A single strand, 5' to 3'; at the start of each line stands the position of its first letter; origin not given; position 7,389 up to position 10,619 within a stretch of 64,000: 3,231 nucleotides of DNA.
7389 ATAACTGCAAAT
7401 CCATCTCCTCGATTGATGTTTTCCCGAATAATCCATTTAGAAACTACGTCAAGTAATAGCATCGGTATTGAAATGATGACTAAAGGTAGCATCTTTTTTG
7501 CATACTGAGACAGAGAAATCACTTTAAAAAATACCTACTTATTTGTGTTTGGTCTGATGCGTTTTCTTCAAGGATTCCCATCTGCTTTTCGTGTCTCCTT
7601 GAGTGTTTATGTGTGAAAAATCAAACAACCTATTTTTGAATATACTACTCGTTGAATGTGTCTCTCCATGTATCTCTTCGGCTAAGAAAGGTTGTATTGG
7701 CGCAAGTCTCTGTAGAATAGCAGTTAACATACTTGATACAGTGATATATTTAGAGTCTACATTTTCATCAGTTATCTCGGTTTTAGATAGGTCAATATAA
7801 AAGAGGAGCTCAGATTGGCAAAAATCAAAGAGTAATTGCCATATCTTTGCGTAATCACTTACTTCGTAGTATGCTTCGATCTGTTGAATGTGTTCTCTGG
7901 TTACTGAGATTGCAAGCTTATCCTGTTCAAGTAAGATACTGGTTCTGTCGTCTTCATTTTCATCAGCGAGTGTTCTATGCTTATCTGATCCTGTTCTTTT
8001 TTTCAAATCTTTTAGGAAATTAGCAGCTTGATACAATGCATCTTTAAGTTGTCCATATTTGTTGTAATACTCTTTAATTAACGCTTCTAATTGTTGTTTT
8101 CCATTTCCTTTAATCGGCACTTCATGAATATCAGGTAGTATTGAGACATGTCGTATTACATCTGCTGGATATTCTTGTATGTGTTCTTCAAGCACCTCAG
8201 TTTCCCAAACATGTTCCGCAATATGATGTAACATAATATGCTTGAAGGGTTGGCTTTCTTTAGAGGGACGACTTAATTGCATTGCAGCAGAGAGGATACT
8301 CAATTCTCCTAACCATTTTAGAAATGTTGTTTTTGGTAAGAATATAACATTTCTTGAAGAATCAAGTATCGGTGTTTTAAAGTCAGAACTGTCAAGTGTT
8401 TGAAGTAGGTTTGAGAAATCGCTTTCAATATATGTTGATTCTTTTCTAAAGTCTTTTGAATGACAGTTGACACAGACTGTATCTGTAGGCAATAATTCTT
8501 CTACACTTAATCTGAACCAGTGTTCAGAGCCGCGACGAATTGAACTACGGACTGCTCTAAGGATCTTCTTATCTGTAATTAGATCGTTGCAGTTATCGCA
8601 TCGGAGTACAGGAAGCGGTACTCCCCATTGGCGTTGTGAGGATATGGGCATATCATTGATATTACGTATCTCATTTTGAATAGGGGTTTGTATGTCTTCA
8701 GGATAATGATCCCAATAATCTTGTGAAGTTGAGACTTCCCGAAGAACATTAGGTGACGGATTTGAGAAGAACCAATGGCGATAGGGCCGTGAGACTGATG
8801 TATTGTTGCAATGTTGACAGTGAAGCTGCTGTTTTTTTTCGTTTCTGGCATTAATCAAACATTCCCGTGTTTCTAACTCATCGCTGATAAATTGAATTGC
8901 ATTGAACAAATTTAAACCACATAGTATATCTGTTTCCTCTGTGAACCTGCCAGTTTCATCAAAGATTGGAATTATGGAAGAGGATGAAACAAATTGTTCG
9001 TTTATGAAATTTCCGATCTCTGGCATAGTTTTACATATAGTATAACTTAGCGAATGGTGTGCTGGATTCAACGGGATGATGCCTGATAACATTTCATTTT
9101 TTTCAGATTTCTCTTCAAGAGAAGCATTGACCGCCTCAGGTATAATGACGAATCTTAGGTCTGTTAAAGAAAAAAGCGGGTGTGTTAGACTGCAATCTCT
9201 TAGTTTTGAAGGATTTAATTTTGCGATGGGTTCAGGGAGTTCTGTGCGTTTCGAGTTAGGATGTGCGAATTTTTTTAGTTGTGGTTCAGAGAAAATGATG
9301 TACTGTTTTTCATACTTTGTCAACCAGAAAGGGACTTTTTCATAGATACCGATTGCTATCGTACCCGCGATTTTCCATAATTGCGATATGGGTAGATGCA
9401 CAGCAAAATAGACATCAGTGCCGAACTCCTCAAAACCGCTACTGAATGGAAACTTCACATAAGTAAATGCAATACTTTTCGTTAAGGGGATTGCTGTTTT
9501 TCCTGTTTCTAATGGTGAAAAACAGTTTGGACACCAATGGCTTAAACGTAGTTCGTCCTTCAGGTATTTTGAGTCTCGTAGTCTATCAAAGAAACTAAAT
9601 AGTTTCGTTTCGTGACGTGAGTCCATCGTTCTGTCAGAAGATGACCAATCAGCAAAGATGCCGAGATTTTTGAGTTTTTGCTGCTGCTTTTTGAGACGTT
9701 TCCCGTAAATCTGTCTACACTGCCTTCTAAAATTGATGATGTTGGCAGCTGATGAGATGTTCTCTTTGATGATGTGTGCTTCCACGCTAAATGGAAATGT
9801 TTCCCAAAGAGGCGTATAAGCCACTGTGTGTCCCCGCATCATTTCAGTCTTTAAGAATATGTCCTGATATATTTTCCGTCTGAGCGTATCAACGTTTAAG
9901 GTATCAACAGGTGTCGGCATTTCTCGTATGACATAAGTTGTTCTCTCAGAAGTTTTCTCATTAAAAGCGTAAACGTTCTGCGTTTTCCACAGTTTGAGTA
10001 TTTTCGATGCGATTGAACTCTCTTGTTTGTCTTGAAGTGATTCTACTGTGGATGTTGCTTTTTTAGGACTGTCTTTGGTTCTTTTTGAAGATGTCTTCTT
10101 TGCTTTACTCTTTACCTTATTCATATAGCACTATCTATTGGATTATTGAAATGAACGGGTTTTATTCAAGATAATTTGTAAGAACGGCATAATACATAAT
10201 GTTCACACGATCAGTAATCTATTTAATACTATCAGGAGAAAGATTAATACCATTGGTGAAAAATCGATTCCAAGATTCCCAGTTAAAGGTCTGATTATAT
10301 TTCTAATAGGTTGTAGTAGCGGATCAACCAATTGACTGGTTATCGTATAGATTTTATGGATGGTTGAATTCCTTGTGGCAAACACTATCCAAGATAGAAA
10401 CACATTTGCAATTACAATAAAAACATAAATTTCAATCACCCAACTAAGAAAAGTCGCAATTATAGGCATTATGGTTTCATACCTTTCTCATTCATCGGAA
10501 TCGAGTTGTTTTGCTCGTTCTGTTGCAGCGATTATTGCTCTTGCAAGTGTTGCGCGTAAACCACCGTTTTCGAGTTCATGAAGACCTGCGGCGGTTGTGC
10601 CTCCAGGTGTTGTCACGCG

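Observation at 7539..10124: Intact IleRS homolog with both class I catalytic motifs erased, sitting in the ancestral ileS slot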

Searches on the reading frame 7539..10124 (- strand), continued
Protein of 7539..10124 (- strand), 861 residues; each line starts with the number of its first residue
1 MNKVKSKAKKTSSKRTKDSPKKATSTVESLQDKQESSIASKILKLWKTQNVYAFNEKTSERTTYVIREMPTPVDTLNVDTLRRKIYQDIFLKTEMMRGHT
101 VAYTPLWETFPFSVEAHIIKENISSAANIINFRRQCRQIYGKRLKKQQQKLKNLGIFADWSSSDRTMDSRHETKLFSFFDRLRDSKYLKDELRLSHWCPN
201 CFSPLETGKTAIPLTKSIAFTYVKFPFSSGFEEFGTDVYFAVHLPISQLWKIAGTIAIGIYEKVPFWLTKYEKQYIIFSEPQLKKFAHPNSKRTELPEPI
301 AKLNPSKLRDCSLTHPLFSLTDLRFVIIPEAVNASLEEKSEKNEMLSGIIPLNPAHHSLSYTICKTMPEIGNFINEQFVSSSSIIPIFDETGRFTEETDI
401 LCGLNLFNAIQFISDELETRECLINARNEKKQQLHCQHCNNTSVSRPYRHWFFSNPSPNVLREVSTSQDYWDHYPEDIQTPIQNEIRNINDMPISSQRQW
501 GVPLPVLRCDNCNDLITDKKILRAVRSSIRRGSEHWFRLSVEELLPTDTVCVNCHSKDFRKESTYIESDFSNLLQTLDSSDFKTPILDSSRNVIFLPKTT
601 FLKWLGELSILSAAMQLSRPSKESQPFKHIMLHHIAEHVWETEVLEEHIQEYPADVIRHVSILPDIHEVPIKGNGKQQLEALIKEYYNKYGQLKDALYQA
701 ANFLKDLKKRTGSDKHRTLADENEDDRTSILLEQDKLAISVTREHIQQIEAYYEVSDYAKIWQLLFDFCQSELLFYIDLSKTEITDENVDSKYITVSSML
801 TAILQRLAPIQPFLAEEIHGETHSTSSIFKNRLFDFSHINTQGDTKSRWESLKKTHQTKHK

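Call 66: find_encoding_contigs(protein=P0133, flank=10000, max_places=2)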
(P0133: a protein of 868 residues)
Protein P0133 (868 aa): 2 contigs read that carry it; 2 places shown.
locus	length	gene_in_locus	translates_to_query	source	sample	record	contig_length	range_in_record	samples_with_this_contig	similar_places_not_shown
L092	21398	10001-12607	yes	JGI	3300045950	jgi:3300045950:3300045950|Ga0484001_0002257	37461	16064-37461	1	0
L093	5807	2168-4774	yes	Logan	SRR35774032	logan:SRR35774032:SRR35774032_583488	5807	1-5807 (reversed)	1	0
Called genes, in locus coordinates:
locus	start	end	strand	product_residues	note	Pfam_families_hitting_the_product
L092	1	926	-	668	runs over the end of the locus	PF22842:Pel9A-like_beta_helix (faint), PF21231:GH141_M (faint), PF05048:NosD (faint), PF13229:Beta_helix (weak)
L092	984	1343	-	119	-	PF00578:AhpC-TSA, PF08534:Redoxin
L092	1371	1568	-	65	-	PF00578:AhpC-TSA (weak)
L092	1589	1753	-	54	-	-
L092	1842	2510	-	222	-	PF04199:Cyclase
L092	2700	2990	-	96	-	PF05768:Glrx-like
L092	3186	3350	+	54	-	-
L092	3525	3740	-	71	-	-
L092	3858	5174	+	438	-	PF01261:AP_endonuc_2, PF27526:XylA2_C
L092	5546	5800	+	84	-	PF01954:AF2212-like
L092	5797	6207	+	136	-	PF01850:PIN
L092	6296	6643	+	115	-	PF12904:Collagen_bind_2 (weak)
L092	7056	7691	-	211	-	PF00551:Formyl_trans_N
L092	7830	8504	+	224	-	PF00578:AhpC-TSA (weak), PF02630:SCO1-SenC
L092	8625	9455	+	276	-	PF03807:F420_oxidored, PF14748:P5CR_dimer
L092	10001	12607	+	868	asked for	PF00133:tRNA-synt_1, PF08264:Anticodon_1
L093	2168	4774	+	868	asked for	PF00133:tRNA-synt_1, PF08264:Anticodon_1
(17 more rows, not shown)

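Call 67: find_encoding_contigs(protein=P0124, flank=10000, max_places=2)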
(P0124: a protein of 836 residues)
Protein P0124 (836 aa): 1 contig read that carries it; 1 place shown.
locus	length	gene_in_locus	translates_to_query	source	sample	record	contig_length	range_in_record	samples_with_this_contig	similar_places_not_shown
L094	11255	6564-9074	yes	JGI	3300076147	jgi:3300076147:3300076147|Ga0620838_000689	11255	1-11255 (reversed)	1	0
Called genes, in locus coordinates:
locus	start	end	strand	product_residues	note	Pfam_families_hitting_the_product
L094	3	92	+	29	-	?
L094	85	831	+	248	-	PF24481:CT398_CC, PF02591:Zn_ribbon_9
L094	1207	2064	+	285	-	PF01520:Amidase_3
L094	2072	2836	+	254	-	PF02578:Cu-oxidase_4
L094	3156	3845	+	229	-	PF01168:Ala_racemase_N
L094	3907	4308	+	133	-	-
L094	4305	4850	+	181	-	PF14559:TPR_19 (faint), PF13181:TPR_8 (faint), PF07719:TPR_2 (faint), PF00515:TPR_1 (weak)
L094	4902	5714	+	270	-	PF03446:NAD_binding_2 (faint), PF03807:F420_oxidored, PF14748:P5CR_dimer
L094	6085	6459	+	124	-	PF02325:CCB3_YggT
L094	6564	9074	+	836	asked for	PF00133:tRNA-synt_1, PF08264:Anticodon_1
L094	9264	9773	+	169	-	PF01252:Peptidase_A8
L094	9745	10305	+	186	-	-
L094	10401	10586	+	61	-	PF04365:BrnT_toxin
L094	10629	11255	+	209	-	?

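Call 68: find_encoding_contigs(protein=P0135, flank=10000, max_places=2)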
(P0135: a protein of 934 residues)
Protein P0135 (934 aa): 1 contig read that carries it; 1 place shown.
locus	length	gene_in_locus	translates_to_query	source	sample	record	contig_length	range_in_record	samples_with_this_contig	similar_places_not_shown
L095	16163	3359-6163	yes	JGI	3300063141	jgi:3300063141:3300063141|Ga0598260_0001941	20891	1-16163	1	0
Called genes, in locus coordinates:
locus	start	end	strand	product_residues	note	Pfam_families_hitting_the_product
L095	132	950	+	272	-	PF03446:NAD_binding_2 (weak), PF03807:F420_oxidored, PF14748:P5CR_dimer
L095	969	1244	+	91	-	PF02325:CCB3_YggT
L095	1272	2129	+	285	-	PF05103:DivIVA, PF28068:Scy (weak)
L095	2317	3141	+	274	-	PF01048:PNP_UDP_1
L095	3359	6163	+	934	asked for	PF00133:tRNA-synt_1, PF09334:tRNA-synt_1g (faint), PF08264:Anticodon_1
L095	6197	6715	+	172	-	PF01252:Peptidase_A8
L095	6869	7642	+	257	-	PF01790:LGT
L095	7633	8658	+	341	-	PF07953:Toxin_R_bind_N, PF13385:Laminin_G_3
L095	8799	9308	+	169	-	PF01327:Pep_deformylase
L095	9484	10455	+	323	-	PF00551:Formyl_trans_N, PF02911:Formyl_trans_C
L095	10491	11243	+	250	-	PF03793:PASTA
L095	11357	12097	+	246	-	PF20260:PUA_4, PF04452:Methyltrans_RNA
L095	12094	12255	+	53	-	-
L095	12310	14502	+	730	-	PF01738:DLH (faint), PF05448:AXE1 (faint), PF00326:Peptidase_S9 (faint)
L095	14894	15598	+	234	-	-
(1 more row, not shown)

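Call 69: find_encoding_contigs(protein=P0270, flank=10000, max_places=4)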
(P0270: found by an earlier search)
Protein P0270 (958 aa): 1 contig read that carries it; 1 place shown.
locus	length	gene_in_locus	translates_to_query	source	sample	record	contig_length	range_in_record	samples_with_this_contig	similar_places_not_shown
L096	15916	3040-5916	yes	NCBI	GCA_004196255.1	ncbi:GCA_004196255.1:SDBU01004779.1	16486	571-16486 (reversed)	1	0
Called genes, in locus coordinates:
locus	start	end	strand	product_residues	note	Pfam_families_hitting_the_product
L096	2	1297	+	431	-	?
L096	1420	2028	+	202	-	PF00027:cNMP_binding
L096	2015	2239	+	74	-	-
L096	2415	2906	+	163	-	PF05103:DivIVA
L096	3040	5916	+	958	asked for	PF00133:tRNA-synt_1, PF08264:Anticodon_1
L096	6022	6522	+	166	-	PF01252:Peptidase_A8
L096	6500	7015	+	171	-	-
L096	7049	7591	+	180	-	PF01327:Pep_deformylase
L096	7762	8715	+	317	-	PF00551:Formyl_trans_N, PF02911:Formyl_trans_C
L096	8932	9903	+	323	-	PF03793:PASTA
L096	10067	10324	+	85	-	-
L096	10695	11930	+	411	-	-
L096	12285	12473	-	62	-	-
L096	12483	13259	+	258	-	PF20260:PUA_4, PF04452:Methyltrans_RNA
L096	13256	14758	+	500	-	PF00919:UPF0004, PF04055:Radical_SAM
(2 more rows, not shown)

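Call 76: find_encoding_contigs(protein=P0466, flank=6000, max_places=2)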
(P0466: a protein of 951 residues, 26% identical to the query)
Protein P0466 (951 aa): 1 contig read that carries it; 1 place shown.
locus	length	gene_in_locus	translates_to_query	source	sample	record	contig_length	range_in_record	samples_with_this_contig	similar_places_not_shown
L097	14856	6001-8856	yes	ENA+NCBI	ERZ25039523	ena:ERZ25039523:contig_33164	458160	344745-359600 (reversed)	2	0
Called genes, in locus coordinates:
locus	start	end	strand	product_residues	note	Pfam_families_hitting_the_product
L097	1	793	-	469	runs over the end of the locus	PF01425:Amidase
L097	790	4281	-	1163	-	PF07719:TPR_2 (faint), PF13181:TPR_8 (faint), PF00515:TPR_1 (faint), PF13371:TPR_9 (faint), PF13414:TPR_11 (faint), PF13432:TPR_16 (weak), PF13517:FG-GAP_3, PF07593:UnbV_ASPIC, +6 more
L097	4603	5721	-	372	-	PF03544:TonB_C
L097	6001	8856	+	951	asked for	PF00133:tRNA-synt_1, PF09334:tRNA-synt_1g, PF08264:Anticodon_1, PF06827:zf-FPG_IleRS (weak)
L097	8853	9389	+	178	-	PF01252:Peptidase_A8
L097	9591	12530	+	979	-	PF00005:ABC_tran (faint), PF02463:SMC_N (faint), PF13191:AAA_16 (faint), PF13304:AAA_21 (faint), PF13555:AAA_29 (faint), PF17760:UvrA_inter (weak), PF17755:UvrA_DNA-bind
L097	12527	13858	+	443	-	-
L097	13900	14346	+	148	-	-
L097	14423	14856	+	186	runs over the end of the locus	-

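Call 77: find_encoding_contigs(protein=P0474, flank=6000, max_places=2)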
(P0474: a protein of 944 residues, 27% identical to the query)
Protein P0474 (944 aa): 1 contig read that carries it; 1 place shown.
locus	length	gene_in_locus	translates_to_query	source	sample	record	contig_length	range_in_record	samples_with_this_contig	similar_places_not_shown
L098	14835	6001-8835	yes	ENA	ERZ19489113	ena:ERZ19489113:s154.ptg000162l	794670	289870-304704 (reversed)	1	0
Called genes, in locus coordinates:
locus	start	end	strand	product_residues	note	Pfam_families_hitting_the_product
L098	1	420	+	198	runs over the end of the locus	PF00702:Hydrolase, PF08645:PNK3P (weak), PF13242:Hydrolase_like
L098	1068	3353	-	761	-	PF00082:Peptidase_S8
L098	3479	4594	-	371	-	-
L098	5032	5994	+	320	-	PF06574:FAD_syn, PF01687:Flavokinase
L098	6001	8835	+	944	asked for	PF00133:tRNA-synt_1, PF01406:tRNA-synt_1e (faint), PF09334:tRNA-synt_1g, PF13603:tRNA-synt_1_2 (weak), PF01921:tRNA-synt_1f (weak), PF09334:tRNA-synt_1g (weak), PF08264:Anticodon_1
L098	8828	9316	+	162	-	PF01252:Peptidase_A8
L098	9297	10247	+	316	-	PF02401:LYTB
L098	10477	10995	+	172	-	PF01300:Sua5_yciO_yrdC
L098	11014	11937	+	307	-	PF01218:Coprogen_oxidas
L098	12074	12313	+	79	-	-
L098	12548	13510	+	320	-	PF00490:ALAD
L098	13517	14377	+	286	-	PF08501:Shikimate_dh_N, PF01488:Shikimate_DH, PF18317:SDH_C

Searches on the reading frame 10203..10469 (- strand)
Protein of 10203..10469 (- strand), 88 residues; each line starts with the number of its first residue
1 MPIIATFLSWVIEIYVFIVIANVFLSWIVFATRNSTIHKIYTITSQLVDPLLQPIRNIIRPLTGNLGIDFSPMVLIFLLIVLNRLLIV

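Call 14: search_protein_families(library=pfam, proteins=[window:10203-10469:-], max_evalue=0.001)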
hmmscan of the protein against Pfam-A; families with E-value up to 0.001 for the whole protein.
window:10203-10469:- (88 aa): 1 family
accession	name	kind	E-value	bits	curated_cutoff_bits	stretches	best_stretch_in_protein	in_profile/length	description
PF02325.22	YGGT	-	4.8e-18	65.8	27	1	9-86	1-70/70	YGGT family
